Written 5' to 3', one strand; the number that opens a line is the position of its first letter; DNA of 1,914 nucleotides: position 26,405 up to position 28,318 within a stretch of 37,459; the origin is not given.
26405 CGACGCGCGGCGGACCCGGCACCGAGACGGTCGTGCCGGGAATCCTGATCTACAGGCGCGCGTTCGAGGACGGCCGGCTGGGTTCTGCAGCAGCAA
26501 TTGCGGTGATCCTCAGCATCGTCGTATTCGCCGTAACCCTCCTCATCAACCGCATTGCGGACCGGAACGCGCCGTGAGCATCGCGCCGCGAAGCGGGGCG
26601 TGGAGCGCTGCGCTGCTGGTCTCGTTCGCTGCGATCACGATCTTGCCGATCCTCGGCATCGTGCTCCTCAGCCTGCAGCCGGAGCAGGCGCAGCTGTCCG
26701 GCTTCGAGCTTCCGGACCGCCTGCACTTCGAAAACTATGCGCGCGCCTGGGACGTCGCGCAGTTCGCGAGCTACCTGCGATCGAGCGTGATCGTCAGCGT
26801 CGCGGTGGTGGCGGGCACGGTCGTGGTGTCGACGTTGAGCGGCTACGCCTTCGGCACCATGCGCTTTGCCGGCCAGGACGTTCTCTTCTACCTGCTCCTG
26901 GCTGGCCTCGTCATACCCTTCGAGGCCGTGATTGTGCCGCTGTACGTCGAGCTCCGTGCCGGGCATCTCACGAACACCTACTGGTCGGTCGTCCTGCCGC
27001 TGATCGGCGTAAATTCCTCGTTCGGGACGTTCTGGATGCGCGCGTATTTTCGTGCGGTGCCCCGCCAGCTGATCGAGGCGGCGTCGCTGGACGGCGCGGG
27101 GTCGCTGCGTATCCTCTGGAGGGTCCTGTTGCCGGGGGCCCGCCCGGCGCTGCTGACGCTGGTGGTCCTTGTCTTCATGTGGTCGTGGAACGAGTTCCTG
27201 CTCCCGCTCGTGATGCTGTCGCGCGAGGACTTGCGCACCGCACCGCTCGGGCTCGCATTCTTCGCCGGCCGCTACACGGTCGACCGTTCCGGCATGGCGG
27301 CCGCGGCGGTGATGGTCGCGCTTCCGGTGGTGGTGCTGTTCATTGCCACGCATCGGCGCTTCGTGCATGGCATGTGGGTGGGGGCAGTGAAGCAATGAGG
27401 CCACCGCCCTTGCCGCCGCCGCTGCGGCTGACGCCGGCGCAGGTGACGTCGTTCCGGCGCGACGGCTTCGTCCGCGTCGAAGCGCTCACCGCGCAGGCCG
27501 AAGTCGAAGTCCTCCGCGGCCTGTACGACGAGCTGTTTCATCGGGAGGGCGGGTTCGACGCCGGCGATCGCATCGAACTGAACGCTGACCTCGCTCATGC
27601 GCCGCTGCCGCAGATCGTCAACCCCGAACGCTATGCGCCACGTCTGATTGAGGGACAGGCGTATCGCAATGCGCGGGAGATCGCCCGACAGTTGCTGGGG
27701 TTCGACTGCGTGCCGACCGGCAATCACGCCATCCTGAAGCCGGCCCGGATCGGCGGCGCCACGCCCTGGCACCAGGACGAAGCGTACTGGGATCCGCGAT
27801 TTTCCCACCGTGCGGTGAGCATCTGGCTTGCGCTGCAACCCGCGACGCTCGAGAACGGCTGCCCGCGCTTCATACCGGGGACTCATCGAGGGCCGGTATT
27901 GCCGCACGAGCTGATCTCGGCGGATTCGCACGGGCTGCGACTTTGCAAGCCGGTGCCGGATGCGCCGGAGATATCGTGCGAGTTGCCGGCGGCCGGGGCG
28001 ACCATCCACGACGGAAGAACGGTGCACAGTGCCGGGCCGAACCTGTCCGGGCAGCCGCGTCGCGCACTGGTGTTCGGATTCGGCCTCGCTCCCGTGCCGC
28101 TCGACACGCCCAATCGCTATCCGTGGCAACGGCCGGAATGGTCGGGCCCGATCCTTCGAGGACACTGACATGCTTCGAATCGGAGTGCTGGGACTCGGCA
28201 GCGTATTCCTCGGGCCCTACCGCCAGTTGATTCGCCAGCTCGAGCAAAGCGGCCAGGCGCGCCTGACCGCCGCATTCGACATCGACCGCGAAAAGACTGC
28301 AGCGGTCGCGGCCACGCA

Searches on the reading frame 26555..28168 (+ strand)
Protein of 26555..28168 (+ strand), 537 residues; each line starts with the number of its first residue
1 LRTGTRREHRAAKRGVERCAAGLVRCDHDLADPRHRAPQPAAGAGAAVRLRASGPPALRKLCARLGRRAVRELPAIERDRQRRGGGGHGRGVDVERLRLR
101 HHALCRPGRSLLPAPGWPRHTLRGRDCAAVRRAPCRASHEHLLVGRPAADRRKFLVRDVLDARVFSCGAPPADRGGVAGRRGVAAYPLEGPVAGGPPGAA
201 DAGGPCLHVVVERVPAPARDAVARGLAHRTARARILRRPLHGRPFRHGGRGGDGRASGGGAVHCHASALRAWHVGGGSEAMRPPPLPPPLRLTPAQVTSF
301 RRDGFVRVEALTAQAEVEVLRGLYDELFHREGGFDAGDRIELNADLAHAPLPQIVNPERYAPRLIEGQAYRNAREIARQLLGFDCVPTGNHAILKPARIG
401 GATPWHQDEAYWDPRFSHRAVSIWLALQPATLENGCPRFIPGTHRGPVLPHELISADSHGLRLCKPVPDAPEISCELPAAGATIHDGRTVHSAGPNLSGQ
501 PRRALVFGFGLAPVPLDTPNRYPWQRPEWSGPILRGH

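Call 7: search_protein_families(library=pfam, proteins=[window:26555-28168:+], max_evalue=0.01)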
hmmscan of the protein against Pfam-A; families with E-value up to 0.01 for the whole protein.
window:26555-28168:+ (537 aa): 1 family
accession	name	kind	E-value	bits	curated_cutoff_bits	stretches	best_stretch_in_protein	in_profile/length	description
PF05721.19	PhyH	-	6.4e-30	105.5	22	1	300-504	1-213/213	Phytanoyl-CoA dioxygenase (PhyH)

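Call 10: search_protein_families(library=ncbifam, proteins=[window:26555-28168:+], max_evalue=0.01)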
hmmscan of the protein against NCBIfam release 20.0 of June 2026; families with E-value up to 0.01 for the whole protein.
window:26555-28168:+ (537 aa): 3 families
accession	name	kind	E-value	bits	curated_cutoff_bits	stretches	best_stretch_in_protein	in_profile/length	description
TIGR02408.1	ectoine_ThpD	equivalog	3.6e-07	29.8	336.5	1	294-445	19-170/277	ectoine hydroxylase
TIGR01762.1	chlorin-enz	subfamily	0.0029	17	226.3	1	419-445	132-158/288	chlorinating enzyme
NF052437.1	MPhHdxlPhnYGIM8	equivalog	0.0043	16.5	500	0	400-506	111-210/260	methylphosphonate hydroxylase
